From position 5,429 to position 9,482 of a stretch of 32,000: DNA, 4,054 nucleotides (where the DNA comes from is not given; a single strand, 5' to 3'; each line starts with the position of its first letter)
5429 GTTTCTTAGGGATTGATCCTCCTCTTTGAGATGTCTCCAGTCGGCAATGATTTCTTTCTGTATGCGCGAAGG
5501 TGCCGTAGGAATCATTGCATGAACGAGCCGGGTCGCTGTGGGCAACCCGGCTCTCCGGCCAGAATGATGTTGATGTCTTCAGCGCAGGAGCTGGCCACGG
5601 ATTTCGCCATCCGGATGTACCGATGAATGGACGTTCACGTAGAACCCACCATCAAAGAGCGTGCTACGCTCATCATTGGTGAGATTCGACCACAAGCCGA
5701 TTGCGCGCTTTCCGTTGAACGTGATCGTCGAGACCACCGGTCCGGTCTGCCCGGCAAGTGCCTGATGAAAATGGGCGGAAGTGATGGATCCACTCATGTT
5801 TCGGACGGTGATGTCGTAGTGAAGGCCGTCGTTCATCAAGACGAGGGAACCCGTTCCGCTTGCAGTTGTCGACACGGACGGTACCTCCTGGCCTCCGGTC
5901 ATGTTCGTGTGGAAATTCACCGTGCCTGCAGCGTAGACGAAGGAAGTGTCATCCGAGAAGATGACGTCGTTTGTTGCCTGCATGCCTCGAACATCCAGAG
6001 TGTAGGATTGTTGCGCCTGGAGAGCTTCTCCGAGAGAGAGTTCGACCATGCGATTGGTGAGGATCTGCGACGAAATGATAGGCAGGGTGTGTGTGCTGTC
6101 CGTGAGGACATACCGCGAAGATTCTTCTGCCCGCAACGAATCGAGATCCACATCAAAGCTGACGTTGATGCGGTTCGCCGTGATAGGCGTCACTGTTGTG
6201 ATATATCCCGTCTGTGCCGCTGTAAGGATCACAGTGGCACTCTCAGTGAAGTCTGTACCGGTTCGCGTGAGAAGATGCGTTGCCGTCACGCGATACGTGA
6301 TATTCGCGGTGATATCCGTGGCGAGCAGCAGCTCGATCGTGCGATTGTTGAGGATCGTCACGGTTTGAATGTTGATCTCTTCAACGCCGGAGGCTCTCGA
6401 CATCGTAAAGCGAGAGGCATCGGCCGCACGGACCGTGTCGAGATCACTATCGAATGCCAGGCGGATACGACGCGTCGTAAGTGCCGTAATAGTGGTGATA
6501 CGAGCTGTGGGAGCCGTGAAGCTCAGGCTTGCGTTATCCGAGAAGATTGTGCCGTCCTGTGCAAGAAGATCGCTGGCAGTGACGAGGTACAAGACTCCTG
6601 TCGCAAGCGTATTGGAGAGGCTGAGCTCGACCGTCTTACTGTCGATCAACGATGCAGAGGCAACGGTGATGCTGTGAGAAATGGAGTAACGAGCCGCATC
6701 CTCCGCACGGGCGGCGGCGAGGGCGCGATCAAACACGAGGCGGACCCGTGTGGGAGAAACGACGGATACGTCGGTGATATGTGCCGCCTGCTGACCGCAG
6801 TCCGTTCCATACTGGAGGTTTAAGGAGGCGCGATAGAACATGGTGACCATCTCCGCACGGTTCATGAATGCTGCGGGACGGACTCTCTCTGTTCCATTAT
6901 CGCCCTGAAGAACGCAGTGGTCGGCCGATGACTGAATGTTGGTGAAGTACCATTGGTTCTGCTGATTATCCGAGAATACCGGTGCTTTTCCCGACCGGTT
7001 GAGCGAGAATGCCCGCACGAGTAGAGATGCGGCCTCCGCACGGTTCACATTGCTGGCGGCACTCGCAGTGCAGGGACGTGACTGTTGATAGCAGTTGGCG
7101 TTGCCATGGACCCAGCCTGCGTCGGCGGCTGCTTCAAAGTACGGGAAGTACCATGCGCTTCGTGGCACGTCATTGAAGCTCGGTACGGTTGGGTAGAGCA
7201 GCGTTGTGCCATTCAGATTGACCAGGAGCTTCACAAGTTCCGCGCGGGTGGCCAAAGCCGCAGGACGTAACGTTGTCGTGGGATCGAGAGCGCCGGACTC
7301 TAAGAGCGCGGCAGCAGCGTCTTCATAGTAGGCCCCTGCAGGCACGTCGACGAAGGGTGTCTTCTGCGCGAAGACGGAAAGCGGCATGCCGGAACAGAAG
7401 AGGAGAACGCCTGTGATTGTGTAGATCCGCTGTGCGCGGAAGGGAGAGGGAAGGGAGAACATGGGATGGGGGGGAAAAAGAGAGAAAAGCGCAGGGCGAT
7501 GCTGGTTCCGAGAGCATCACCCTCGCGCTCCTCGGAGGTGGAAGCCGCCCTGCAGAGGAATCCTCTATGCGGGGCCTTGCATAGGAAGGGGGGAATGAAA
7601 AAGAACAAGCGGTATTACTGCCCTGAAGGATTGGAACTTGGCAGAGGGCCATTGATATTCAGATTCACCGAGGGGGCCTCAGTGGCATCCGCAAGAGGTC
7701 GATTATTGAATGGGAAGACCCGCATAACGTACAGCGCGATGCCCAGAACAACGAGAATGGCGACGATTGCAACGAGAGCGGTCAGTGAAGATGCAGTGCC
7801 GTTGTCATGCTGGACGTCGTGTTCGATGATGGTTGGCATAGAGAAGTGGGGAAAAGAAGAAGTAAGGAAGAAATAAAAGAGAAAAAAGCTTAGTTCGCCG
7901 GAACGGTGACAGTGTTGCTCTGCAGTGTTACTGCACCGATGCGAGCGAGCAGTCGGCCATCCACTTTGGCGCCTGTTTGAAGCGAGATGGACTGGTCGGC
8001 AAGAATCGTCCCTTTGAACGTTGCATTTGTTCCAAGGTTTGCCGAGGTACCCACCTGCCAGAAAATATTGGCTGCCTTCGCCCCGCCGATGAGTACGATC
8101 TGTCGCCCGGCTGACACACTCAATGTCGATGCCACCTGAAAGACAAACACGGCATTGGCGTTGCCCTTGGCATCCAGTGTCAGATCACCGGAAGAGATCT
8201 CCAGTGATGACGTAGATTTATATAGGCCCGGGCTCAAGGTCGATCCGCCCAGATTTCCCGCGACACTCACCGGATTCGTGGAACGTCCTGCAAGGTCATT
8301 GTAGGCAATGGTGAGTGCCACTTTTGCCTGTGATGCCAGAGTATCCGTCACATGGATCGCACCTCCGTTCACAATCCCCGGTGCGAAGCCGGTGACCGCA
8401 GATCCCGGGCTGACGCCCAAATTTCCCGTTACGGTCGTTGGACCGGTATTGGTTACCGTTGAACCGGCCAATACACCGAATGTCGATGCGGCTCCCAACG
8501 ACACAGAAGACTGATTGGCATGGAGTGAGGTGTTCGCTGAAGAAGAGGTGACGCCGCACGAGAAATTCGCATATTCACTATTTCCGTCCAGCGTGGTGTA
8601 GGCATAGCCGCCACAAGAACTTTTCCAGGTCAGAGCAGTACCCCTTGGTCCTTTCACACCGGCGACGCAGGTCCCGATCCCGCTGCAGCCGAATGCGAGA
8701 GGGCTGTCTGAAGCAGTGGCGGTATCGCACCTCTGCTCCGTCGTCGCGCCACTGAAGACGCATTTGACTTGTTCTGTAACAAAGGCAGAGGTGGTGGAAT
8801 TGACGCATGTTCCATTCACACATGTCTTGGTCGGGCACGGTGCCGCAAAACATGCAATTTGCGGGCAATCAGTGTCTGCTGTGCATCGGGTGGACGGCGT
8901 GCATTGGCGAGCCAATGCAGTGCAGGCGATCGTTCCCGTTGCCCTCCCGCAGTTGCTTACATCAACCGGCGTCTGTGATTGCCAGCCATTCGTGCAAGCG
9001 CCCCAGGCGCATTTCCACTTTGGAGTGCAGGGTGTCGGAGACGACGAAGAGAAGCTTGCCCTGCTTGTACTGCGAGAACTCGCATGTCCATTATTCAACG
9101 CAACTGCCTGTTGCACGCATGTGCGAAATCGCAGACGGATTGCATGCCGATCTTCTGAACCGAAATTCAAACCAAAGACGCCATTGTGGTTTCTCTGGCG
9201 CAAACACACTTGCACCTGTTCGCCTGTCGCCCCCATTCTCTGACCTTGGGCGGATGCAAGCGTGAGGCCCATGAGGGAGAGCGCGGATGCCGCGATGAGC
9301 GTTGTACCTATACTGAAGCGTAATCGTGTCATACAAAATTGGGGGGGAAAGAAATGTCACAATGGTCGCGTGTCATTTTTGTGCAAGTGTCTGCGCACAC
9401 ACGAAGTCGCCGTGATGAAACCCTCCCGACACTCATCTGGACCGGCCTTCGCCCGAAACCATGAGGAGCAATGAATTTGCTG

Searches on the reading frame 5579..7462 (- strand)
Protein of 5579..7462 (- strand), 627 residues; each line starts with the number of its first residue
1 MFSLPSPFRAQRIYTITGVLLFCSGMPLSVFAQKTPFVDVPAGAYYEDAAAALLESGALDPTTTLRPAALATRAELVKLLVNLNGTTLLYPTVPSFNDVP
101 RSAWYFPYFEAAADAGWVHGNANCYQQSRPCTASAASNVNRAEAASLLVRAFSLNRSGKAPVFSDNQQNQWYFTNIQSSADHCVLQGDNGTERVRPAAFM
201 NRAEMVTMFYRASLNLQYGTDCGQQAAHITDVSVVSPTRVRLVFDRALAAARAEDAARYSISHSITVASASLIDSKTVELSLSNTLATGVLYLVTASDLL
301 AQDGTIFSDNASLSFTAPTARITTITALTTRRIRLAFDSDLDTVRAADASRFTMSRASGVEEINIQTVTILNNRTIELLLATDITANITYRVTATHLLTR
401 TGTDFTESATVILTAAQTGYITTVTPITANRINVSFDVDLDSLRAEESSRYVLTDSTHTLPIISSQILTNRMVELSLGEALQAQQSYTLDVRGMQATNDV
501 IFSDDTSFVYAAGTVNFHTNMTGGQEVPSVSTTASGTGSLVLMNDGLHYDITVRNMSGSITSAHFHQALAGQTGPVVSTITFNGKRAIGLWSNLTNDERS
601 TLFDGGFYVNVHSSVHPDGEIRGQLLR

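Call 13: search_protein_families(library=pfam, proteins=[window:5579-7462:-], max_evalue=0.01)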
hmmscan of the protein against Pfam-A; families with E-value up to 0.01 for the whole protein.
window:5579-7462:- (627 aa): 3 families
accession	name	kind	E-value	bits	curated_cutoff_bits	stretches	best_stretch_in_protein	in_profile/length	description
PF07452.17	CHRD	-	4.5e-26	92.5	24.1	1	517-625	1-117/117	CHRD domain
PF13205.12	Big_5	-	3.4e-11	44.2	23.6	1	234-316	19-104/105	Bacterial Ig-like domain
PF00395.25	SLH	-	3.2e-08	33.9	20.8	0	95-122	1-28/44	S-layer homology domain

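Call 30: find_homologous_proteins(query=window:5579-7462:-, max_evalue=1e-20)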
Query window:5579-7462:- (627 aa): 132 proteins with E <= 1e-20 among 8000 candidates; the best 120 are listed.
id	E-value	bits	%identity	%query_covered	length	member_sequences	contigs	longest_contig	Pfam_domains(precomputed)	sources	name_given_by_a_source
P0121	0.0e+0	1361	100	100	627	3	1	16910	PF07452.18,PF13205.13,PF00395.26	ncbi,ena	-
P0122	0.0e+0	1231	90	100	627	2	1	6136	PF07452.18,PF13205.13,PF00395.26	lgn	-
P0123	0.0e+0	1222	90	100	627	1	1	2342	PF07452.18,PF13205.13,PF00395.26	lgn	-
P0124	0.0e+0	1187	86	100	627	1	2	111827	PF07452.18,PF13205.13,PF00395.26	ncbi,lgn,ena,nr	ncbi:hypothetical protein AUJ46_05215 [Candidatus Peregrinibacteria bacterium CG1_02_54_53]|nr:MAG: 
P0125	0.0e+0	1134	67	78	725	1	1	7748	PF07452.18,PF23764.2,PF13205.13,PF00395.26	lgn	-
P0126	0.0e+0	1095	58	83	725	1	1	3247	PF07452.18,PF23764.2,PF13205.13,PF00395.26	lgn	-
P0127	7.4e-259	878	64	100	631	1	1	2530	PF07452.18,PF13205.13,PF00395.26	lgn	-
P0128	1.0e-216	739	50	77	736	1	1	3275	PF07452.18,PF13205.13,PF00395.26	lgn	-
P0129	1.2e-200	686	48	79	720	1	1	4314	PF07452.18,PF23764.2,PF13205.13,PF00395.26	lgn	-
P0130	1.9e-193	662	57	64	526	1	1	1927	PF07452.18,PF13205.13,PF13753.13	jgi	-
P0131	4.1e-193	661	50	99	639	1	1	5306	PF07452.18,PF13205.13,PF00395.26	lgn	-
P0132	1.1e-192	660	49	78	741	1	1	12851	PF07452.18,PF13205.13,PF00395.26,PF13753.13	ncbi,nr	ncbi:MAG: CHRD domain-containing protein [Candidatus Peribacteraceae bacterium]|nr:CHRD domain-conta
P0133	3.5e-192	658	51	98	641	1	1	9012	PF07452.18,PF13205.13,PF00395.26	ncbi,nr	ncbi:CHRD domain-containing protein [Candidatus Uhrbacteria bacterium]|nr:CHRD domain-containing pro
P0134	3.7e-190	652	50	100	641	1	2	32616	PF07452.18,PF13205.13,PF00395.26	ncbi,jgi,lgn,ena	-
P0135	5.6e-189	648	51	65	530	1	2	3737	PF07452.18,PF13205.13,PF00395.26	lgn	-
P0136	2.6e-187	642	50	100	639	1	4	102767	PF07452.18,PF13205.13,PF00395.26,PF13753.13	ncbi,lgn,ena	-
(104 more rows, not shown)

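Call 31: find_encoding_contigs(protein=P0124, flank=10000, max_places=1)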
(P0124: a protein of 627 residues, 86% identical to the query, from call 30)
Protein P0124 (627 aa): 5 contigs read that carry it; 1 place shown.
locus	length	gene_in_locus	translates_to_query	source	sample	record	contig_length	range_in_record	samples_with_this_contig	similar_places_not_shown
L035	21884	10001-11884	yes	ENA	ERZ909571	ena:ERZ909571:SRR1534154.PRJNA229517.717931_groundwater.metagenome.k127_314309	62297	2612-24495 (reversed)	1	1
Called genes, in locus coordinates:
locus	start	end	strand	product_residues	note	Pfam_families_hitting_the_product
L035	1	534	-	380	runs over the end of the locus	PF00239:Resolvase, PF07508:Recombinase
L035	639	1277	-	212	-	-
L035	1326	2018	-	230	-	-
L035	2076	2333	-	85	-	-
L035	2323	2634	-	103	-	-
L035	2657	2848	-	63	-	-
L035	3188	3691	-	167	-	-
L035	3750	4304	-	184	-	-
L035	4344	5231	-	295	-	PF14338:Mrr_N, PF04471:Mrr_cat, PF22722:NA-iREase1 (faint)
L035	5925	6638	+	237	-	PF03734:YkuD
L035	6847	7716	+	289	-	-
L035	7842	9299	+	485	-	PF11999:Ice_binding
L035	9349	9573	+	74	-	-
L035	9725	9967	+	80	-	-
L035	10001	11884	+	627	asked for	PF00395:SLH (faint), PF13205:Big_5 (faint), PF07452:CHRD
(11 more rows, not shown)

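Call 32: find_encoding_contigs(protein=P0125, flank=10000, max_places=1)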
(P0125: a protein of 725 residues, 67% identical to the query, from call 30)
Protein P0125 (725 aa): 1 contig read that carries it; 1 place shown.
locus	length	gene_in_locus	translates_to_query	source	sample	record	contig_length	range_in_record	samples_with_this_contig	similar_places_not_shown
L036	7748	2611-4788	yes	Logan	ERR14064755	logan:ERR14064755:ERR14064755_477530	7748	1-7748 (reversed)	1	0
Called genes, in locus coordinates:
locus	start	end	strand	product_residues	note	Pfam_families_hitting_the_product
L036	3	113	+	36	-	?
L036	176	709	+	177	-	PF13302:Acetyltransf_3 (weak), PF00583:Acetyltransf_1, PF13673:Acetyltransf_10, PF13508:Acetyltransf_7, PF08445:FR47 (faint)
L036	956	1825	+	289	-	-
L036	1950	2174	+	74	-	-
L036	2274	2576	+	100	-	PF04226:Transgly_assoc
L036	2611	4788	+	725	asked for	PF00395:SLH (faint), PF13205:Big_5 (faint), PF23764:Beta-barrel_GLAA-B_II (faint), PF07452:CHRD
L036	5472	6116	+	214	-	-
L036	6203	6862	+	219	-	PF00395:SLH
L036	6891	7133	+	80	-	PF04226:Transgly_assoc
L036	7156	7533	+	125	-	-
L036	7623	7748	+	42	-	?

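Call 33: find_encoding_contigs(protein=P0136, flank=10000, max_places=1)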
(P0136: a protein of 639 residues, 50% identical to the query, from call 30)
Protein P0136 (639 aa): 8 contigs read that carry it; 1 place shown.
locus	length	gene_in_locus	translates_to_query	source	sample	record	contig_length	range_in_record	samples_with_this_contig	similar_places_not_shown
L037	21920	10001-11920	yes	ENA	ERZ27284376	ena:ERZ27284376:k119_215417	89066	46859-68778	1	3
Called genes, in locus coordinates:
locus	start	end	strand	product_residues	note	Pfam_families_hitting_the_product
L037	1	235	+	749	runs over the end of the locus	-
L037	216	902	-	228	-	PF02163:Peptidase_M50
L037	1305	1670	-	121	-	PF14325:DUF4383 (weak)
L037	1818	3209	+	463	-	PF13231:PMT_2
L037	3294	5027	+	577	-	-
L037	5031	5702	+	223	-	PF25919:BSH_CusB (faint), PF00364:Biotin_lipoyl (faint)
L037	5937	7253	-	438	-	PF18915:DUF5667 (weak)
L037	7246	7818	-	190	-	PF04542:Sigma70_r2, PF08281:Sigma70_r4_2, PF04545:Sigma70_r4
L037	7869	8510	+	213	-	PF01551:Peptidase_M23 (weak)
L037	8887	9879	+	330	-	PF00395:SLH (weak)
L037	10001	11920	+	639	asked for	PF00395:SLH (faint), PF13753:SWM_repeat (faint), PF13205:Big_5 (faint), PF07452:CHRD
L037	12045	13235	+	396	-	-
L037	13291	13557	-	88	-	-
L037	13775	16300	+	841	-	PF01588:tRNA_bind, PF03483:B3_4, PF03484:B5, PF17759:tRNA_synthFbeta, PF03147:FDX-ACB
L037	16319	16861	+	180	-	PF01923:Cob_adeno_trans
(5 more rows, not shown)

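Call 34: find_encoding_contigs(protein=P0134, flank=10000, max_places=1)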
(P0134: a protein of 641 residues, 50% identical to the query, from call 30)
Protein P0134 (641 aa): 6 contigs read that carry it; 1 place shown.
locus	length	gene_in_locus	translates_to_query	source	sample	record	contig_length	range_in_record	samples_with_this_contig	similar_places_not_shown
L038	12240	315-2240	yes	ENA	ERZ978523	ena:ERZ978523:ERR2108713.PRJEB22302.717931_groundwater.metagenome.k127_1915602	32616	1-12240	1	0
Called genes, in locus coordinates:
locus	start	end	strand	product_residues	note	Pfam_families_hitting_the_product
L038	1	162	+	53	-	?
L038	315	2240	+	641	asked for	PF00395:SLH (faint), PF13205:Big_5 (faint), PF07452:CHRD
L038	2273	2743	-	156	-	PF00578:AhpC-TSA, PF08534:Redoxin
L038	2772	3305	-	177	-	-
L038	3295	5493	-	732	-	PF00270:DEAD, PF04851:ResIII (weak), PF00271:Helicase_C, PF16124:RecQ_Zn_bind, PF09382:RQC, PF00570:HRDC, PF14493:HTH_40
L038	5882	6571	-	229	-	-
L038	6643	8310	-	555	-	-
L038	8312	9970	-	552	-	-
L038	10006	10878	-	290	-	PF02811:PHP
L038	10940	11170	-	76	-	-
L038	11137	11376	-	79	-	-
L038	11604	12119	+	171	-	PF00583:Acetyltransf_1, PF13673:Acetyltransf_10, PF13508:Acetyltransf_7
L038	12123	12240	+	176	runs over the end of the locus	PF13238:AAA_18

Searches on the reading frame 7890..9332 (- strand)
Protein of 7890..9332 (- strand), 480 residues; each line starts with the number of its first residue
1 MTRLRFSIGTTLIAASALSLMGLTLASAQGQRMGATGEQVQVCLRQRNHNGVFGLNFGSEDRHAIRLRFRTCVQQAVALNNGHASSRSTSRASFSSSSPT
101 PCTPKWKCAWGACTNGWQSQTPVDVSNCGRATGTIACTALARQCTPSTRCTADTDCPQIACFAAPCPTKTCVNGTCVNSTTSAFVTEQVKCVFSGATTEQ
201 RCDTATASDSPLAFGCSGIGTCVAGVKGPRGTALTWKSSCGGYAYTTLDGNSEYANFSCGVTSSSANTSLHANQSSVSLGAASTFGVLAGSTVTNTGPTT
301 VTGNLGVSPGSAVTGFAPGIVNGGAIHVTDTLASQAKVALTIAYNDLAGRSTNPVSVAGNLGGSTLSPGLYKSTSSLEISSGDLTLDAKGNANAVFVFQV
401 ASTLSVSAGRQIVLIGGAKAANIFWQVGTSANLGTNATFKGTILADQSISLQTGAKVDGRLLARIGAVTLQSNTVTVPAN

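Call 13: search_protein_families(library=pfam, proteins=[window:7890-9332:-], max_evalue=0.01)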
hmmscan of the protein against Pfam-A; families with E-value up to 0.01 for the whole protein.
window:7890-9332:- (480 aa): 1 family
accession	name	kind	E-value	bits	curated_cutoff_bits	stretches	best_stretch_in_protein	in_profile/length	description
PF11999.13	Ice_binding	-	4.5e-66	222.9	28.7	1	287-476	1-208/208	Ice-binding-like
